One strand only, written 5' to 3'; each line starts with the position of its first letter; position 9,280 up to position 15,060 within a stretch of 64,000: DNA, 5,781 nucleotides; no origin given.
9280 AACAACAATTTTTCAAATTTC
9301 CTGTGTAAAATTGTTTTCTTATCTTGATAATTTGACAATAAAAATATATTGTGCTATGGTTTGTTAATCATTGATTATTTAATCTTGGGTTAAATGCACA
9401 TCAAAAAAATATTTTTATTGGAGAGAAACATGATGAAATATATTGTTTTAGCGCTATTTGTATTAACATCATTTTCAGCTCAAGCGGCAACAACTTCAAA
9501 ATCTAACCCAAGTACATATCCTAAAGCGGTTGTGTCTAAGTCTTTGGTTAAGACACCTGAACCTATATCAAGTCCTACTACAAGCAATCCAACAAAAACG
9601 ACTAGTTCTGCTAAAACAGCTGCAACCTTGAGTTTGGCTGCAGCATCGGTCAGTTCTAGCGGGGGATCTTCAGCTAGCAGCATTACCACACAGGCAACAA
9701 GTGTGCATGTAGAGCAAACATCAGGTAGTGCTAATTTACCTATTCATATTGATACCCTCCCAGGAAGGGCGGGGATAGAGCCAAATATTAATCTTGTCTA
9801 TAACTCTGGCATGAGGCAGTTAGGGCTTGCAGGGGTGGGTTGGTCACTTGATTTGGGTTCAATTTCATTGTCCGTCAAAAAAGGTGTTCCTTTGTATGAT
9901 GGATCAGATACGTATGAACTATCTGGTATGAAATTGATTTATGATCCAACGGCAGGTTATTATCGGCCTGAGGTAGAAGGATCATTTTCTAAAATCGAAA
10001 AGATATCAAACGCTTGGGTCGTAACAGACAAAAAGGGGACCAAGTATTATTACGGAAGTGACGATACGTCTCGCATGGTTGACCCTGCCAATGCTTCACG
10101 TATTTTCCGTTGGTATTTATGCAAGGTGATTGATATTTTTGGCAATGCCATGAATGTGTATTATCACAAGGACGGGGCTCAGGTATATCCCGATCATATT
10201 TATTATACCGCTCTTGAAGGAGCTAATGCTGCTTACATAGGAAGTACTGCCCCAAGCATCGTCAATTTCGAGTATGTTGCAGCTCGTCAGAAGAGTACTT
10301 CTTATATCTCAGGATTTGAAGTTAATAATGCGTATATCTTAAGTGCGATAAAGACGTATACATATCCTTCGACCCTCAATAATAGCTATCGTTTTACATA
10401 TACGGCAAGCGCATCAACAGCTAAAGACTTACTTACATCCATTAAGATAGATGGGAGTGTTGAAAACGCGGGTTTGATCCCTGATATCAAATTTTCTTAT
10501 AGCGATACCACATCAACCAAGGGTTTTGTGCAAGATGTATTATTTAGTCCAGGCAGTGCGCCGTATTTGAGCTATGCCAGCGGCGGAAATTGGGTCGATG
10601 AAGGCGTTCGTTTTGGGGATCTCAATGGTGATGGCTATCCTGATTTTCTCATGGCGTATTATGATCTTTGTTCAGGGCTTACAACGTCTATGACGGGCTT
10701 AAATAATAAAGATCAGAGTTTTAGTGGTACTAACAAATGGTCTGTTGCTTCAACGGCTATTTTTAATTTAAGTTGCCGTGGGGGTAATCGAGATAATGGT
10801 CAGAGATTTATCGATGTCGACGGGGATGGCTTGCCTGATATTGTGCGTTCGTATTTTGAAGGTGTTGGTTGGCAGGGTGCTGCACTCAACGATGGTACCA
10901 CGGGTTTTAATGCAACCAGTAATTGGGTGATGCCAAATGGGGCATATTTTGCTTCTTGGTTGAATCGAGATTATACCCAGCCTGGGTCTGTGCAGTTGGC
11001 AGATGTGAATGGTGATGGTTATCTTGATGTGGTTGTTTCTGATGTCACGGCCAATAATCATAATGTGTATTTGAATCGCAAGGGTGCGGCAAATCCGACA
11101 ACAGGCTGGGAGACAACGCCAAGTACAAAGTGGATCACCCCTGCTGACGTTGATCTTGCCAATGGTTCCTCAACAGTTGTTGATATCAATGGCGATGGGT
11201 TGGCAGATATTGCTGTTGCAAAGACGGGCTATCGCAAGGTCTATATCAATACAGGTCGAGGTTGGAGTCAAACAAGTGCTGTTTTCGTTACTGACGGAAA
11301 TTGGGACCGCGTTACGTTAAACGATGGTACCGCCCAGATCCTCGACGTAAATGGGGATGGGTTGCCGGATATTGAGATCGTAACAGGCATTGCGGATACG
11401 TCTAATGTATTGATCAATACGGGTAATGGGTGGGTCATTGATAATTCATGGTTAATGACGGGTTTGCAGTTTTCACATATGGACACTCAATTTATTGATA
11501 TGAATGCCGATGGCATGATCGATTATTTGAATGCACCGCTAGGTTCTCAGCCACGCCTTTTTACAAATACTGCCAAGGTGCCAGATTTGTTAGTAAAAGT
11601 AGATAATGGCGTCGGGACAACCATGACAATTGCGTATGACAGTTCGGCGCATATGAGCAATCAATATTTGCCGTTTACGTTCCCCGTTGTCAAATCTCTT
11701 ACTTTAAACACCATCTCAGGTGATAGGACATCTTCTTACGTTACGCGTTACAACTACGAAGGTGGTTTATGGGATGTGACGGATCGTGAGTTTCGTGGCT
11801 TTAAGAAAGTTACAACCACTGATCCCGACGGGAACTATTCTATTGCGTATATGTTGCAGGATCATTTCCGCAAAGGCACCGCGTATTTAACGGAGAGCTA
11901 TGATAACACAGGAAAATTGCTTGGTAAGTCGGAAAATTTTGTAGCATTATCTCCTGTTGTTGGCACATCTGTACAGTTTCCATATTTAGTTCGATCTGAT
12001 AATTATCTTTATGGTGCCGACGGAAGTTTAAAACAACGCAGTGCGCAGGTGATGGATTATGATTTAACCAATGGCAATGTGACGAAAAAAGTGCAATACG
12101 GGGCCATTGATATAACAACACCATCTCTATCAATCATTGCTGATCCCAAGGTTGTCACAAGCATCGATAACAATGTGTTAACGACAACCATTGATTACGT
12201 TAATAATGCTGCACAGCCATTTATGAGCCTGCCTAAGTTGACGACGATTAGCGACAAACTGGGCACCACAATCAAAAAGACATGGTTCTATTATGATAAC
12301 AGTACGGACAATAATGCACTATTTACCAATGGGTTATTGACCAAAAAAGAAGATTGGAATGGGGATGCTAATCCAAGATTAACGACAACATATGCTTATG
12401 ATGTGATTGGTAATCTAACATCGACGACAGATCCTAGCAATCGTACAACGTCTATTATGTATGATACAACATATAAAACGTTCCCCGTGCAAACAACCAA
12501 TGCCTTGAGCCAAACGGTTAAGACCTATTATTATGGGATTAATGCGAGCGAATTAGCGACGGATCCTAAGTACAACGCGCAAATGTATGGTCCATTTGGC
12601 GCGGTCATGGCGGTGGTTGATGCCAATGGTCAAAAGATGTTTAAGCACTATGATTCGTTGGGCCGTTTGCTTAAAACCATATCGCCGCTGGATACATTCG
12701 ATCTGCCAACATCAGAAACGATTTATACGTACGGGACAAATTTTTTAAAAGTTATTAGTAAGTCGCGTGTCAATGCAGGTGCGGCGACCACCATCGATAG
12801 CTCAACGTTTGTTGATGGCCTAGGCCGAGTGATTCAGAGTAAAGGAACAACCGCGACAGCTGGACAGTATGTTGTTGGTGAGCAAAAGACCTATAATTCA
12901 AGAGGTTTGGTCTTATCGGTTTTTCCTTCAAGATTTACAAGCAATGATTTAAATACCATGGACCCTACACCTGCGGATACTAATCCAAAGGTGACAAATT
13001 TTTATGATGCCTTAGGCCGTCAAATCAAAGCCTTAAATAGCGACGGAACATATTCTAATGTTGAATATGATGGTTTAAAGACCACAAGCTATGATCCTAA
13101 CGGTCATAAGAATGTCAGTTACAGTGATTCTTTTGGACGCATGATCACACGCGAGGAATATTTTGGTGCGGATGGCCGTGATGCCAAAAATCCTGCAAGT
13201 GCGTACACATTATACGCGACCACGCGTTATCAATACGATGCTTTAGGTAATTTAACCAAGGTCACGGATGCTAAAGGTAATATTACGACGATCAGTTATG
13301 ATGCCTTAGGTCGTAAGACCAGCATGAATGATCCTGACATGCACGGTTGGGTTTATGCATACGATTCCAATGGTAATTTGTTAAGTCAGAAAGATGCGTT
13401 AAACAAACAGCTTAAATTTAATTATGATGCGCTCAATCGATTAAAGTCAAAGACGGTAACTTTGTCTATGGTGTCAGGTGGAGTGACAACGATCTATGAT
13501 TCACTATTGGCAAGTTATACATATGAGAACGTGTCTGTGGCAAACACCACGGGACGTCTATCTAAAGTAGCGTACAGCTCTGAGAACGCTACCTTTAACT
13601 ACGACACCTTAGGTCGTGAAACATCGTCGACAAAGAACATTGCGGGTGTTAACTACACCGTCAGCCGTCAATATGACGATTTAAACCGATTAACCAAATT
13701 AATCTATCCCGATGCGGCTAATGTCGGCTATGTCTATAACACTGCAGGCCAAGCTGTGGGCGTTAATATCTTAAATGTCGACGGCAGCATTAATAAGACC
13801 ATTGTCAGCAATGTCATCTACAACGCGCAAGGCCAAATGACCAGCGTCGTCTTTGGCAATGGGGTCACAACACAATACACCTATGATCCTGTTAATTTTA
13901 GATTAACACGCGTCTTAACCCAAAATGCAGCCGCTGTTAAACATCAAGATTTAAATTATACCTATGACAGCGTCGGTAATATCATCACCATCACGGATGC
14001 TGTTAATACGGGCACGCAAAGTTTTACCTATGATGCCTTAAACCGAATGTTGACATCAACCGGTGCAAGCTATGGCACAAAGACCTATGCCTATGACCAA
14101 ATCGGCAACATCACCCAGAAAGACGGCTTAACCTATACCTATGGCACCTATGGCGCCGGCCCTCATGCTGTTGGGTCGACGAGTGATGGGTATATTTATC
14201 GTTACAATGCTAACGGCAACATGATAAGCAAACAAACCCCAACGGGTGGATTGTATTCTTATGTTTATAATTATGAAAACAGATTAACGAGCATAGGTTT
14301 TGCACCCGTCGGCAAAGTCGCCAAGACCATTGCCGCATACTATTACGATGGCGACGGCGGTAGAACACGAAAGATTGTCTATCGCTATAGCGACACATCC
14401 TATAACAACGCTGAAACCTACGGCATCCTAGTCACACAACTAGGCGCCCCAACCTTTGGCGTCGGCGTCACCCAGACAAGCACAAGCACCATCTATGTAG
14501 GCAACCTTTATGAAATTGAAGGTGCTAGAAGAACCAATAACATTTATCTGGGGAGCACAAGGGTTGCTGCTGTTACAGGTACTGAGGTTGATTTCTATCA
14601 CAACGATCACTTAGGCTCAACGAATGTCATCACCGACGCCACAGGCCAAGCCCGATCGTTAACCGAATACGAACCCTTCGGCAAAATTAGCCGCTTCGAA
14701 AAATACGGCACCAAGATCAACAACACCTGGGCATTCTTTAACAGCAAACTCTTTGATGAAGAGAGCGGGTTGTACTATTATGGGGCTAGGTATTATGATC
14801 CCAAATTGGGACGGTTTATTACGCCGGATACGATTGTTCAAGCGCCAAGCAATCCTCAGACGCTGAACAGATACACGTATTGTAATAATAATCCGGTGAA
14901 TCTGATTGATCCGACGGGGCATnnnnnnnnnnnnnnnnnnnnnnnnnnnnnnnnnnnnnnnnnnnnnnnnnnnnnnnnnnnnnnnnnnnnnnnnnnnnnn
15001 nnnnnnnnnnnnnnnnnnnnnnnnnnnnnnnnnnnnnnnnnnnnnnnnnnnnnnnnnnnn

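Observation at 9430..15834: Sec-signal Rhs toxin with Tc-toxin BC-like N-terminus and no PAAR/VgrG/TcA partner in view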

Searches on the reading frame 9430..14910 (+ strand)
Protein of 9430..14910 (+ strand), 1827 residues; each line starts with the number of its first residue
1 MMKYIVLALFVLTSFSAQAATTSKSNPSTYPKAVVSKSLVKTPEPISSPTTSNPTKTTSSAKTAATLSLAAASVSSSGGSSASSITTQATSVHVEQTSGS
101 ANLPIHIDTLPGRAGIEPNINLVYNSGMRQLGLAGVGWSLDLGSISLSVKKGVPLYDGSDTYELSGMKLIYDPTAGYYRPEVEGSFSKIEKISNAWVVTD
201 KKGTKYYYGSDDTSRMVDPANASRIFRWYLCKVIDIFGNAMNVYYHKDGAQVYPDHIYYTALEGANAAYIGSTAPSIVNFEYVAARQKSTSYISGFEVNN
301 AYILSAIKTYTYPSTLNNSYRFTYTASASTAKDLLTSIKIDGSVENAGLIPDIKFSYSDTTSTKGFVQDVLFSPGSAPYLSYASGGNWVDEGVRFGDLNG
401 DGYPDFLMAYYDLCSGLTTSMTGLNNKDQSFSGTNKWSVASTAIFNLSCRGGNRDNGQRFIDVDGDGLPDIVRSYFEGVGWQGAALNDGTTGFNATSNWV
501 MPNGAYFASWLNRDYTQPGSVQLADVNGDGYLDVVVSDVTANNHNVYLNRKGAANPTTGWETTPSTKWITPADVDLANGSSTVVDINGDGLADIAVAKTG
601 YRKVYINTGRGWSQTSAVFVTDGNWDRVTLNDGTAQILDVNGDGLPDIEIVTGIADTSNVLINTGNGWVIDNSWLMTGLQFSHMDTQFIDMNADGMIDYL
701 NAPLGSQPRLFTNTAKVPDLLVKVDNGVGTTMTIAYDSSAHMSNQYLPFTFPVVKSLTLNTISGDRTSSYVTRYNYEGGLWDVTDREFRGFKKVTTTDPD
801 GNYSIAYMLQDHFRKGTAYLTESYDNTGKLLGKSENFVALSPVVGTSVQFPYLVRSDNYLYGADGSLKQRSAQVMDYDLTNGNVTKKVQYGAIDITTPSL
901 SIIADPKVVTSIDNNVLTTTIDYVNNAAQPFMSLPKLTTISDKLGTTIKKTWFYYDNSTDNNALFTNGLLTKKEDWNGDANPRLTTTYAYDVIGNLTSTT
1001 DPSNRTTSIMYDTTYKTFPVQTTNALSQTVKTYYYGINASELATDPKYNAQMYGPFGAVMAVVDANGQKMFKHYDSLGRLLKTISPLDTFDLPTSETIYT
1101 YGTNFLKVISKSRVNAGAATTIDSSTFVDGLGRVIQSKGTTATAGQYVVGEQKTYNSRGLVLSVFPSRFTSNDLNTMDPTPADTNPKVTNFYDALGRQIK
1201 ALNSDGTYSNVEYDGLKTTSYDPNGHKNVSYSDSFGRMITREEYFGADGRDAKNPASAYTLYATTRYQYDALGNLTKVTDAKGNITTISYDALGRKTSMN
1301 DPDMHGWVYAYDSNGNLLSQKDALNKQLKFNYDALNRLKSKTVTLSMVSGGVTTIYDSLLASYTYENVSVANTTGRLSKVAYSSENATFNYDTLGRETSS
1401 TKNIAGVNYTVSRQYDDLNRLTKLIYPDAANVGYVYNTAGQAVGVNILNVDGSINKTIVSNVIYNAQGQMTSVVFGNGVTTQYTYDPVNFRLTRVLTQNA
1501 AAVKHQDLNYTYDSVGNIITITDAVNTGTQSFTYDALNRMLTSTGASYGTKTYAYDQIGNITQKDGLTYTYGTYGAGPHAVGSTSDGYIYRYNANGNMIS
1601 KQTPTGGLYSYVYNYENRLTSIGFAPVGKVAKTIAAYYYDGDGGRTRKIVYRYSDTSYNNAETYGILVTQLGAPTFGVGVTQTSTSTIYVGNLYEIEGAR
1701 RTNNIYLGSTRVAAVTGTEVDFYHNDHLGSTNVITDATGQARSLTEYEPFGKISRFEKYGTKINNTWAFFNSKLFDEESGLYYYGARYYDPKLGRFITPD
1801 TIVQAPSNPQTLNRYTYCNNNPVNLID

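Call 22: find_homologous_proteins(query=window:9430-14910:+, max_evalue=1e-10)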
Query window:9430-14910:+ (1827 aa): 583 proteins with E <= 1e-10 among 8000 candidates; the best 120 are listed.
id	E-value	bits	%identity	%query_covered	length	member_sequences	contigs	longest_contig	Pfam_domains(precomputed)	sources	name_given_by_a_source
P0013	0.0e+0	4105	100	100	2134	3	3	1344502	PF01839.30,PF12256.15,PF05593.20,PF13517.13,PF25023.2,PF03534.19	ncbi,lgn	-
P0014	0.0e+0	1881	52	96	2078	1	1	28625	PF01839.30,PF12256.15,PF05593.20,PF13517.13,PF25023.2,PF03534.19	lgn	-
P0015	0.0e+0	1576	43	77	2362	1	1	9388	PF01839.30,PF12256.15,PF05593.20,PF17957.8,PF13517.13,PF25023.2,PF14021.13,PF03534.19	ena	-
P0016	0.0e+0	1524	46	99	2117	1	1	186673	PF01839.30,PF12256.15,PF05593.20,PF13517.13,PF25023.2,PF03534.19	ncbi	-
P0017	0.0e+0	1490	46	100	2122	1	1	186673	PF01839.30,PF12256.15,PF20041.6,PF05593.20,PF13517.13,PF24691.2,PF25023.2,PF03534.19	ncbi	-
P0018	0.0e+0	1410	43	74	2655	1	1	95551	PF01839.30,PF12256.15,PF07953.21,PF05593.20,PF13517.13,PF13385.14,PF25023.2,PF03534.19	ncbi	-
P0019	0.0e+0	1378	42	75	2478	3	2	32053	PF12256.15,PF05593.20,PF17957.8,PF13517.13,PF18998.7,PF25023.2,PF03534.19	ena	-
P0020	0.0e+0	1353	43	74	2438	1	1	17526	PF01839.30,PF12256.15,PF05593.20,PF17957.8,PF13517.13,PF25023.2,PF03534.19,PF03527.21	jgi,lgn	-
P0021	0.0e+0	1291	42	75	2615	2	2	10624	PF01839.30,PF12256.15,PF07495.20,PF05593.20,PF17957.8,PF13517.13,PF25023.2,PF03534.19,PF03527.21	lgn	-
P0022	0.0e+0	1269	41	95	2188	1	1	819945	PF01839.30,PF12256.15,PF05593.20,PF13517.13,PF25023.2,PF03534.19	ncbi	-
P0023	0.0e+0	1264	41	100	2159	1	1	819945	PF12256.15,PF05593.20,PF13517.13,PF25023.2,PF03534.19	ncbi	-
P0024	0.0e+0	1262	40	78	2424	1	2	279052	PF12256.15,PF05593.20,PF13517.13,PF17829.8,PF25023.2,PF00041.28,PF03534.19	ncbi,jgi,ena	-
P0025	0.0e+0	1248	41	99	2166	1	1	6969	PF12256.15,PF05593.20,PF13517.13,PF25023.2,PF03534.19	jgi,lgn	-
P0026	0.0e+0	1201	38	77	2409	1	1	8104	PF12256.15,PF05593.20,PF13517.13,PF13385.14,PF25023.2,PF14021.13,PF03534.19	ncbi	-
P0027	0.0e+0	1196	45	50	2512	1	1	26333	PF01839.30,PF12256.15,PF05593.20,PF17957.8,PF13517.13,PF25023.2,PF03534.19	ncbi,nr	ncbi:MAG: VCBS repeat-containing protein [Candidatus Omnitrophica bacterium]|nr:VCBS repeat-containi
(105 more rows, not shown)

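Call 24: list_cluster_members(proteins=[P0013, P0016, P0014, P0022, P0018])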
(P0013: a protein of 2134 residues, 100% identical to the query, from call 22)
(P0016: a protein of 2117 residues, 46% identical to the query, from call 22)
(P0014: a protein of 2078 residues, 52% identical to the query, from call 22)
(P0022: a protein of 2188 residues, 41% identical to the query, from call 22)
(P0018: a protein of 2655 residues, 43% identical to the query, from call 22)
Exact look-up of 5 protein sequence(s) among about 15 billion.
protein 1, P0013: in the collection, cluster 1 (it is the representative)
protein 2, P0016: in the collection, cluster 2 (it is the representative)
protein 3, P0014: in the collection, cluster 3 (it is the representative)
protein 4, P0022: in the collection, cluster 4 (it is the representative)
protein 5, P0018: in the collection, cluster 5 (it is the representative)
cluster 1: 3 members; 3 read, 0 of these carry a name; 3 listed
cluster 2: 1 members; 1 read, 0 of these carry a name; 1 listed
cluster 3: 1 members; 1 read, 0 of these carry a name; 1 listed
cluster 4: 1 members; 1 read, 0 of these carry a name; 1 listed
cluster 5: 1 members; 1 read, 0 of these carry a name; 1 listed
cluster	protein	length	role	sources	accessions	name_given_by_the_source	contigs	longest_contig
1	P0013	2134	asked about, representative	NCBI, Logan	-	-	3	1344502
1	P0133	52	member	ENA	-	-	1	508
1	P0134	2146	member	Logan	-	-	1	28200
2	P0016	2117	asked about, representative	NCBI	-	-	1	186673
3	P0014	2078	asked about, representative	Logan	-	-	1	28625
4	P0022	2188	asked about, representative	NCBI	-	-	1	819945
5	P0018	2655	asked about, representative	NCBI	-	-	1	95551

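Call 25: find_encoding_contigs(protein=P0013, flank=10000, max_places=4)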
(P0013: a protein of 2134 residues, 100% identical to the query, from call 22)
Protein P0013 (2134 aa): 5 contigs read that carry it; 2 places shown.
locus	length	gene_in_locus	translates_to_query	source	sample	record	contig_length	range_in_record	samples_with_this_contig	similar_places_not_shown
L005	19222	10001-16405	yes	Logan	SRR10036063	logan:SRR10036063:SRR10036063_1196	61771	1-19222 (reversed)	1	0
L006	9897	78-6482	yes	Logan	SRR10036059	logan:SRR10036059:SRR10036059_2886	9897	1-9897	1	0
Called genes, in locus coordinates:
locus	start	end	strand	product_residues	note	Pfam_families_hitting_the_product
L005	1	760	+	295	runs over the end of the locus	PF00528:BPD_transp_1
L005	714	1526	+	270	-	PF02463:SMC_N (weak), PF00005:ABC_tran, PF13304:AAA_21 (weak)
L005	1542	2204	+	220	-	PF01895:PhoU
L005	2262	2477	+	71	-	-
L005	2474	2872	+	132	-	PF09668:Asp_protease (weak), PF13650:Asp_protease_2 (weak), PF13975:gag-asp_proteas (weak)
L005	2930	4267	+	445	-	PF01512:Complex1_51K, PF10589:NADH_4Fe-4S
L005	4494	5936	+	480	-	PF13372:Alginate_exp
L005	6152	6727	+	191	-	-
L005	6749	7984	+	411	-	PF00142:Fer4_NifH, PF01656:CbiA, PF06564:CBP_BcsQ, PF09140:MipZ, PF10609:ParA, PF13614:AAA_31, PF02922:CBM_48, PF16561:AMPK1_CBM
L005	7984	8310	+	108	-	PF09685:MamF_MmsF (weak)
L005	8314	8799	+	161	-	-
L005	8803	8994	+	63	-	-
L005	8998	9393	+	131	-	-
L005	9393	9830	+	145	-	-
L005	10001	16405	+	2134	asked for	PF03534:SpvB, PF01839:FG-GAP (faint), PF13517:FG-GAP_3 (weak), PF12256:TcdB_toxin_midN, PF05593:RHS_repeat, PF25023:TEN_YD-shell (weak), PF05593:RHS_repeat (weak), PF25023:TEN_YD-shell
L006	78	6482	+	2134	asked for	PF03534:SpvB, PF01839:FG-GAP (faint), PF13517:FG-GAP_3 (weak), PF12256:TcdB_toxin_midN, PF05593:RHS_repeat, PF25023:TEN_YD-shell (weak), PF05593:RHS_repeat (weak), PF25023:TEN_YD-shell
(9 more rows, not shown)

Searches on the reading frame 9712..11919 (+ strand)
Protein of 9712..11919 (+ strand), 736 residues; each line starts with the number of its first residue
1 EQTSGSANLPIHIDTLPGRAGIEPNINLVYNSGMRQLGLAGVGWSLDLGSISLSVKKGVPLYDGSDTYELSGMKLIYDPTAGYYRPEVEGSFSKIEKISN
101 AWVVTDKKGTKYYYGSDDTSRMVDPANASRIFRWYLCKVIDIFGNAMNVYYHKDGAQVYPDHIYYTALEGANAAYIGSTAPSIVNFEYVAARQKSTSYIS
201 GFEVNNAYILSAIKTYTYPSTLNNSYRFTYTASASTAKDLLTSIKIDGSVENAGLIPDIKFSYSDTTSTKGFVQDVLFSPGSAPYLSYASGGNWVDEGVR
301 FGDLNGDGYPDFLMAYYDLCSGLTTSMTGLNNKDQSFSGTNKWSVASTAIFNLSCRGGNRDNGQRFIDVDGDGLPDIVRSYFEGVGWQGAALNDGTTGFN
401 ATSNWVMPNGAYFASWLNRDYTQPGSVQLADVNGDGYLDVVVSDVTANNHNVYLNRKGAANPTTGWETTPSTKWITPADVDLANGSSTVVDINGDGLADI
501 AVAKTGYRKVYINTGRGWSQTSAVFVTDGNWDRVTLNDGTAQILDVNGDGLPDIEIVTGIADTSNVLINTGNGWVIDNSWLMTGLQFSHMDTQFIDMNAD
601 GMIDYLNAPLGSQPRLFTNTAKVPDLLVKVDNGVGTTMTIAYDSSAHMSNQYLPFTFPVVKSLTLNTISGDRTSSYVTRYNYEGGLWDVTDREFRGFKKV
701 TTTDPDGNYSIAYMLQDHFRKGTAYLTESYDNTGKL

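Call 29: find_related_loci(query=A1, collection=genome_contigs, flank=10000)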
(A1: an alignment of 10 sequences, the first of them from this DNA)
Query A1 (736 aa) in genome_contigs; peptide patterns used: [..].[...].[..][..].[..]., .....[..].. (x = any residue, [..] = any of these).
190 stretches matched a pattern; 115 encode a relative of the query (tblastn E <= 1e-3); the best 80 are kept; 79 distinct loci.
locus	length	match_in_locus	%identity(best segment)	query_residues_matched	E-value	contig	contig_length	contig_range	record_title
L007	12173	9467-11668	52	1-736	0e+0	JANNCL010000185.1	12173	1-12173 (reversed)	MAG: Candidatus Omnitrophota bacterium isolate OTE_78_metabat_191 OTE_78_k141_2019601, whole genome shotgun sequence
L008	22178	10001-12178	51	1-736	0e+0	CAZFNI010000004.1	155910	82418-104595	MAG TPA_asm: uncultured Planctomycetales bacterium isolate SRP342105_co1_465 genome assembly, contig: NODE_105_length_15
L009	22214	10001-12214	41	1-736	2e-154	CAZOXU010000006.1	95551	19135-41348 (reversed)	MAG TPA_asm: uncultured Planctomycetales bacterium isolate SRP278252_co2_25 genome assembly, contig: NODE_312_length_955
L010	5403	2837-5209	39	1-736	3e-150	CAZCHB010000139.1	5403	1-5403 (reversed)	MAG TPA_asm: uncultured Planctomycetales bacterium isolate SRP342105_co1_318 genome assembly, contig: NODE_21746_length_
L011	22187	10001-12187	40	5-736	5e-143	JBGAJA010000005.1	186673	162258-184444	MAG: Candidatus Omnitrophota bacterium isolate MAG_AAO_H125.54 AAOH125-54_opera_contig_356, whole genome shotgun sequenc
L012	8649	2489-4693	40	1-735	2e-140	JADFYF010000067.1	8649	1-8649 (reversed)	MAG: Candidatus Omnitrophota bacterium isolate nDJH6bin18 nDJH6_bin18_NODE_67_length_8649_cov_3.577564, whole genome sho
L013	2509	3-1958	41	89-736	9e-147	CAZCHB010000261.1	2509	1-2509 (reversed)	MAG TPA_asm: uncultured Planctomycetales bacterium isolate SRP342105_co1_318 genome assembly, contig: NODE_66394_length_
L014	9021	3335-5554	40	1-736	1e-136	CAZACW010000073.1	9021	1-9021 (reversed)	MAG TPA_asm: uncultured Planctomycetales bacterium isolate SRP273308_co1_408 genome assembly, contig: NODE_11403_length_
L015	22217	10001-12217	38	2-736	5e-135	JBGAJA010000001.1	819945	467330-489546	MAG: Candidatus Omnitrophota bacterium isolate MAG_AAO_H125.54 AAOH125-54_opera_contig_16, whole genome shotgun sequence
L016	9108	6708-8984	37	1-736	1e-133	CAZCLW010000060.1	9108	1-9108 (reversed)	MAG TPA_asm: uncultured Planctomycetales bacterium isolate SRP239054_co1_195 genome assembly, contig: NODE_6202_length_9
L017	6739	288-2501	38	1-736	7e-128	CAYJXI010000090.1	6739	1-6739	MAG TPA_asm: uncultured Planctomycetales bacterium isolate ERP125453_co1_481 genome assembly, contig: NODE_14525_length_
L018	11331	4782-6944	36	1-736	1e-119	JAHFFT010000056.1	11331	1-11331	MAG: Candidatus Omnitrophota bacterium isolate nzgw299 NODE_10114_length_11332_cov_6.874141, whole genome shotgun sequen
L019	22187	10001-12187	35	1-736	7e-117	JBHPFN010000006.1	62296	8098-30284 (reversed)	Candidatus Omnitrophota bacterium isolate SAG AM-311-J20 NODE_6_length_62296_cov_29.310679, whole genome shotgun sequenc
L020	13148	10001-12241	36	1-736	2e-115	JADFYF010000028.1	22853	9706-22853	MAG: Candidatus Omnitrophota bacterium isolate nDJH6bin18 nDJH6_bin18_NODE_28_length_22853_cov_3.387398, whole genome sh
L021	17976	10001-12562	35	1-736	7e-112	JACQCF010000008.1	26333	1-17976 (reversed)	MAG: Candidatus Omnitrophota bacterium isolate NC_groundwater_961_Pr1_S-0.2um_46_24 Montesol18-Sp2_coassembly_scaffold_3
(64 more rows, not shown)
